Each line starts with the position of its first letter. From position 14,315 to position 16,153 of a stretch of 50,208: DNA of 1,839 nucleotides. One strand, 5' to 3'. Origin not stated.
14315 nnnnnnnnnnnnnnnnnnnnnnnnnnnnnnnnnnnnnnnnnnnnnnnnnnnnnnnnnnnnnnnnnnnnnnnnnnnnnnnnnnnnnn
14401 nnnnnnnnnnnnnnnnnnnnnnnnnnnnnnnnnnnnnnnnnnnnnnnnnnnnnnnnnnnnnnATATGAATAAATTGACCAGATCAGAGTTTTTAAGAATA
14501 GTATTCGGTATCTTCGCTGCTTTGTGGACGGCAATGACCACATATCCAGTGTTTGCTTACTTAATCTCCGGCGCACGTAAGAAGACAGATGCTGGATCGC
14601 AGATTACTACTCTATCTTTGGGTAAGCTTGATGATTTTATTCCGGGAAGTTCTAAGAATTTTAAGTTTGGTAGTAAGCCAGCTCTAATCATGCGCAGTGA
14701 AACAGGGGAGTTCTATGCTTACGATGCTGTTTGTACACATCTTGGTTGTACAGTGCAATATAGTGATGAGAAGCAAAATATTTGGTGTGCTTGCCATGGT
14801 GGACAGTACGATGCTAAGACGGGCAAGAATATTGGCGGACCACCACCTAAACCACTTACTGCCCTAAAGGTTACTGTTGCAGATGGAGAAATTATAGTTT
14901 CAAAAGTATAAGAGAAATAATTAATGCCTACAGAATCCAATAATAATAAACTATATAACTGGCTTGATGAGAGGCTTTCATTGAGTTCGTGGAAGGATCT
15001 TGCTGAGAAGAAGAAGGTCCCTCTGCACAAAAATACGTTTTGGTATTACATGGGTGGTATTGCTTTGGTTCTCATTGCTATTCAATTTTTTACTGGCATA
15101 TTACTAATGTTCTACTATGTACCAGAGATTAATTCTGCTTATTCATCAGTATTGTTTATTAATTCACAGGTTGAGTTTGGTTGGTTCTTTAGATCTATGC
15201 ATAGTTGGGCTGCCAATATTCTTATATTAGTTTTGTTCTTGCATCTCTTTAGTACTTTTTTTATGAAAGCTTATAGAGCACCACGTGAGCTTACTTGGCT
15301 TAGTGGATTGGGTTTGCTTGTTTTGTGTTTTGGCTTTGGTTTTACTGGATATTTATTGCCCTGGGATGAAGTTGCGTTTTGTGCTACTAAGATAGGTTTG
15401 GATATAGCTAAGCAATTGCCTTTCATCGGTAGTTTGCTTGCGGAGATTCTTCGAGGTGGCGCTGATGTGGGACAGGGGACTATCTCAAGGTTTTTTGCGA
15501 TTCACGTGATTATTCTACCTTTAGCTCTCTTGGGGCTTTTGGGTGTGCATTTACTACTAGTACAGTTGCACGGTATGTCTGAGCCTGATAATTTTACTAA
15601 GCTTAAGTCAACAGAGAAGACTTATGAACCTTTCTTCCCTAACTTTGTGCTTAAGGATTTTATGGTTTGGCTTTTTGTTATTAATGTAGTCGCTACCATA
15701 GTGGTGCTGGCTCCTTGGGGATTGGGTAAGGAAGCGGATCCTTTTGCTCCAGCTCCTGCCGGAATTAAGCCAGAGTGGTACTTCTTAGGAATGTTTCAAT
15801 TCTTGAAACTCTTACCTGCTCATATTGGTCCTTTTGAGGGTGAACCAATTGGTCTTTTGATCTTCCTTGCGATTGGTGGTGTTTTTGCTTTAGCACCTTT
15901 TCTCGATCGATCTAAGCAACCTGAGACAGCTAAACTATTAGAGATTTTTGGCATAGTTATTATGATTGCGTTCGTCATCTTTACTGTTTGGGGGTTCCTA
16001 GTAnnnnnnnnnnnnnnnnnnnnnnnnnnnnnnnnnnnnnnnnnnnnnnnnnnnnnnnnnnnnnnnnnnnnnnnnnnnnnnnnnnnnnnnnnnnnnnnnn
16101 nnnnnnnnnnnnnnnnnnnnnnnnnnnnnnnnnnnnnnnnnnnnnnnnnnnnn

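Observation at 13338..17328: Rieske/b6-type cytochrome b module sandwiched between two CydA-like membrane proteins, one fused to a haem-c domain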

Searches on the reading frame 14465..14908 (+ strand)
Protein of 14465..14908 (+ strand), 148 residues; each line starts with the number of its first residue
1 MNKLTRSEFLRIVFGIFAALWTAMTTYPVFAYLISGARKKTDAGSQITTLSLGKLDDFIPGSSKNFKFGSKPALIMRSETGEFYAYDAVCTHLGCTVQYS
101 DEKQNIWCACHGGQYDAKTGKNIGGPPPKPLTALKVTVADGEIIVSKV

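Call 3: search_protein_families(library=pfam, proteins=[window:14465-14908:+], max_evalue=1)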
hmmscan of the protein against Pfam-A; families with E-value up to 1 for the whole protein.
window:14465-14908:+ (148 aa): 2 families
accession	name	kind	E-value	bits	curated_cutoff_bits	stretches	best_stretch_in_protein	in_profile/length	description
PF00355.32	Rieske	-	4.4e-15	55.8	20.3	1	53-132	6-85/88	Rieske [2Fe-2S] domain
PF13806.12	Rieske_2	-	0.00031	21.1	27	1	53-145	6-103/104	Rieske-like [2Fe-2S] domain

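Call 4: search_protein_families(library=ncbifam, proteins=[window:14465-14908:+], max_evalue=1)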
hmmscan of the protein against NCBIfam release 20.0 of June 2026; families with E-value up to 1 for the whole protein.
window:14465-14908:+ (148 aa): 17 families
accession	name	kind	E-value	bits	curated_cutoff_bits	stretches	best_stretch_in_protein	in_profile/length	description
NF045928.1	Cytb6fFeSPetC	equivalog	7.2e-19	67.8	250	1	3-146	11-164/179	cytochrome b6-f complex iron-sulfur subunit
NF010001.0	PRK13474.1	subfamily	1.1e-18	67.2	154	1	3-147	11-163/178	cytochrome b6-f complex iron-sulfur subunit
TIGR01416.1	Rieske_proteo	equivalog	4e-15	56.3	97.4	1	77-138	103-167/176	ubiquinol-cytochrome c reductase iron-sulfur subunit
NF050121.1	bc1_QcrA_actin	exception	1.4e-12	47.8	275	1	79-140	236-299/319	cytochrome bc1 complex Rieske iron-sulfur subunit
NF007422.0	PRK09965.1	equivalog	4.1e-09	36.4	113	1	70-145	22-98/106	bifunctional 3-phenylpropionate/cinnamic acid dioxygenase ferredoxin subunit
NF041174.1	SDX_Thmprot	equivalog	4.3e-09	36.5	170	1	74-126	27-80/109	sulredoxin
TIGR02377.1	MocE_fam_FeS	subfamily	3.5e-08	33.4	136.15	1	64-145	17-99/101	MocE family 2Fe-2S type ferredoxin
NF042948.2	3PPDioc_HcaC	equivalog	6.2e-08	32.9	150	1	54-145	8-100/105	3-phenylpropionate/cinnamic acid dioxygenase ferredoxin subunit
TIGR02694.1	arsenite_ox_S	equivalog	2.4e-07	30.7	95.65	1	81-140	49-109/129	arsenate reductase (azurin) small subunit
NF041683.1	ant_diox_AndAb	equivalog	3.9e-06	27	150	1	52-145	5-98/100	anthranilate 1,2-dioxygenase ferredoxin subunit AndAb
TIGR03171.1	soxL2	equivalog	0.00056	19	582.1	2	82-99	177-194/321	Rieske iron-sulfur protein SoxL2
NF052579.1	BetMthstMoxSdmAMthl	equivalog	0.024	13.6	600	1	59-117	28-87/351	4beta-methylsterol monooxygenase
TIGR03229.1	benzo_1_2_benA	equivalog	0.032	13.1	780.95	1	66-117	57-110/433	benzoate 1,2-dioxygenase large subunit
NF058607.1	GlBtMonoOxGbcA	equivalog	0.044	12.2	670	1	66-111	74-121/420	glycine betaine monooxygenase oxygenase subunit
NF047949.1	CcmD_like_Wolb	equivalog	0.053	13.1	45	1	24-35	1-12/45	CcmD-like small membrane protein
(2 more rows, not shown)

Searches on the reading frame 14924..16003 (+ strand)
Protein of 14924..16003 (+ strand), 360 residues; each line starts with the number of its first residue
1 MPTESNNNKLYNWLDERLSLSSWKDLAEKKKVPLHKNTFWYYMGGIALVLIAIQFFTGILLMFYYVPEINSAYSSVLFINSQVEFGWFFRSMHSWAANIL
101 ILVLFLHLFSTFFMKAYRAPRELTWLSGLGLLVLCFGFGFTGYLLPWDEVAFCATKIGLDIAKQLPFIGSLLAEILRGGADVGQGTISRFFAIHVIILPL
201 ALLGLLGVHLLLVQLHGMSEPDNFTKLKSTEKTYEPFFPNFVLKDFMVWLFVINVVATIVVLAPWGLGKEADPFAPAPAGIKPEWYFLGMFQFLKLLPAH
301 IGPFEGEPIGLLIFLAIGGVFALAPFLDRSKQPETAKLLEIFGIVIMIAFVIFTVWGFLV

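Call 3: search_protein_families(library=pfam, proteins=[window:14924-16003:+], max_evalue=1)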
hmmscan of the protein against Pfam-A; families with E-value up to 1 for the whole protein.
window:14924-16003:+ (360 aa): 8 families
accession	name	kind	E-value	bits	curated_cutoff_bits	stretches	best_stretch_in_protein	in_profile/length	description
PF00033.24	Cytochrome_B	-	1.3e-46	159.2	27.2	1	38-214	11-186/189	Cytochrome b/b6/petB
PF13631.11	Cytochrom_B_N_2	-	5.1e-44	150.6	27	1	98-264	1-163/169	Cytochrome b(N-terminal)/b6/petB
PF00032.22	Cytochrom_B_C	-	4.2e-09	37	20.7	1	271-357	2-82/102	Cytochrome b(C-terminal)/b6/petD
PF01292.26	Ni_hydr_CYTB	-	5.1e-05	23.6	30.1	1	32-116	91-167/179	Prokaryotic cytochrome b561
PF14358.11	DUF4405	-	0.0019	19.1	26.7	1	46-109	5-63/66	Domain of unknown function (DUF4405)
PF04923.17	Ninjurin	-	0.65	10.4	26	0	37-72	37-72/102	Ninjurin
PF11857.13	DUF3377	-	0.67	10.4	26.5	0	99-125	37-63/72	Domain of unknown function (DUF3377)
PF06686.16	SpoIIIAC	-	0.98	10.1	24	0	323-352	14-43/56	Stage III sporulation protein AC/AD protein family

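Call 4: search_protein_families(library=ncbifam, proteins=[window:14924-16003:+], max_evalue=1)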
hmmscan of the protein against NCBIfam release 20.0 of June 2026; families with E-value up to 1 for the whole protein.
window:14924-16003:+ (360 aa): 5 families
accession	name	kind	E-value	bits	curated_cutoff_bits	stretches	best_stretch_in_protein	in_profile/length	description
NF002990.0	PRK03735.1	subfamily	6.4e-74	248.5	325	1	7-221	2-222/223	cytochrome b6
NF040969.1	cytb_ExtP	equivalog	9.9e-64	215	290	1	35-219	19-203/205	selenite/tellurite reduction operon b-type cytochrome ExtP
NF050120.1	bc1_QcrB_actin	exception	4.5e-40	137.9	500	1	13-302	1-305/458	cytochrome bc1 complex cytochrome b subunit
NF041076.1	cyt_b_SoxC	equivalog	1.9e-29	103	740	1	33-359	20-361/542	proton pump complex cytochrome B SoxC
TIGR01156.1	cytb6_f_IV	equivalog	3.3e-08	33.5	127.05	1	234-302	28-96/160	cytochrome b6-f complex subunit IV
